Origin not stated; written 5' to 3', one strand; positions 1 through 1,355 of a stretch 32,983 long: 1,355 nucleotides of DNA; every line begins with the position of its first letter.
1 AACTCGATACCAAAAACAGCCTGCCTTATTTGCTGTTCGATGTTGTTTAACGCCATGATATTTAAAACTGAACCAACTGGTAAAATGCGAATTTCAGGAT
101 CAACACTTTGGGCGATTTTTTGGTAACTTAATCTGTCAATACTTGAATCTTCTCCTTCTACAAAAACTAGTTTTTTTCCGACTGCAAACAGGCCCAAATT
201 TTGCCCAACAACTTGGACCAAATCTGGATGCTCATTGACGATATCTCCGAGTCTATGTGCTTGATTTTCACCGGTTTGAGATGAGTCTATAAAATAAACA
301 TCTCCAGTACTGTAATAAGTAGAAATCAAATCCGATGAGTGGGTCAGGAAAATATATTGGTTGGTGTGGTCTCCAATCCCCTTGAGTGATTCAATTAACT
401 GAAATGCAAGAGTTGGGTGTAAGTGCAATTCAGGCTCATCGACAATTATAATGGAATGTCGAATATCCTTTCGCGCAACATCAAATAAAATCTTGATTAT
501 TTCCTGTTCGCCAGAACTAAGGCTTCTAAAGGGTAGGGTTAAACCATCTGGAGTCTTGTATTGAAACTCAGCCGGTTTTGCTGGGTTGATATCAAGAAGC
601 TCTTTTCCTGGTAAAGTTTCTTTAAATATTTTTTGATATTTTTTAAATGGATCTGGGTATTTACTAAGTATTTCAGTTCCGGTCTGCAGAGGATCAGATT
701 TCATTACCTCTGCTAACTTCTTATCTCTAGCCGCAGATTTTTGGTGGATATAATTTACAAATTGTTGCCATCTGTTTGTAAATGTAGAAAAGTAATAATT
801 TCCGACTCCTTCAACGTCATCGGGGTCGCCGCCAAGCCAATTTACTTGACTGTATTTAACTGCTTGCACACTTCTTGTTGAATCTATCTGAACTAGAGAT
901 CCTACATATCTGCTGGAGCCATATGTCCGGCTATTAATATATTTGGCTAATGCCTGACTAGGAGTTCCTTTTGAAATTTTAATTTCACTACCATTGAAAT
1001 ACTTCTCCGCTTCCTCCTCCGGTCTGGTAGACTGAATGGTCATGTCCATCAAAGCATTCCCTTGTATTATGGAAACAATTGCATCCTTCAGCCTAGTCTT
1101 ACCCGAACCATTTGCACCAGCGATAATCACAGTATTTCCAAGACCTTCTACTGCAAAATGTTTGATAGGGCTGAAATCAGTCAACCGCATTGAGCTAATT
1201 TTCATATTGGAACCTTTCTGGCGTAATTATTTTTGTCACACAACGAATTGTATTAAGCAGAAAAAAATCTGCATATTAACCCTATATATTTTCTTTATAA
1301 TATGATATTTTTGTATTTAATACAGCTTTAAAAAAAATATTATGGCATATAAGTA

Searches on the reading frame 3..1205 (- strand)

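Call 6: search_protein_families(library=pfam, proteins=[window:3-1205:-], max_evalue=1)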
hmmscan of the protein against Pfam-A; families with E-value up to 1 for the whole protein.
window:3-1205:- (401 aa): 10 families
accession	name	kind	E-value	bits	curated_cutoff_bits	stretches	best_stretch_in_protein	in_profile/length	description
PF13175.12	AAA_15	-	1.6e-17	64.7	32.1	2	163-294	237-374/374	AAA ATPase domain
PF13304.12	AAA_21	-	8.9e-16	59.3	27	1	27-294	3-303/304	AAA domain, putative AbiEii toxin, Type IV TA system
PF02463.25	SMC_N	-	2.9e-07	30.6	40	1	3-303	2-211/220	RecF/RecN/SMC N terminal domain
PF13476.12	AAA_23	-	0.00012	23.2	27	1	21-202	17-171/201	AAA domain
PF00005.33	ABC_tran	-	0.0011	20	25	1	23-49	11-40/137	ABC transporter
PF13555.12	AAA_29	-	0.0021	18.2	27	1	20-50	20-49/61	P-loop containing region of AAA domain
PF07088.17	GvpD_P-loop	-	0.059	13.7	24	1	15-73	2-60/189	GvpD gas vesicle protein, P-loop domain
PF13245.12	AAA_19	-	0.085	13.5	25.1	1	25-68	13-55/134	AAA domain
PF11398.14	DUF2813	-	0.19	11.5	21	1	248-296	282-327/372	Protein of unknown function (DUF2813)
PF06414.18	Zeta_toxin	-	0.22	11.3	22.3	1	26-50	19-45/199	Zeta toxin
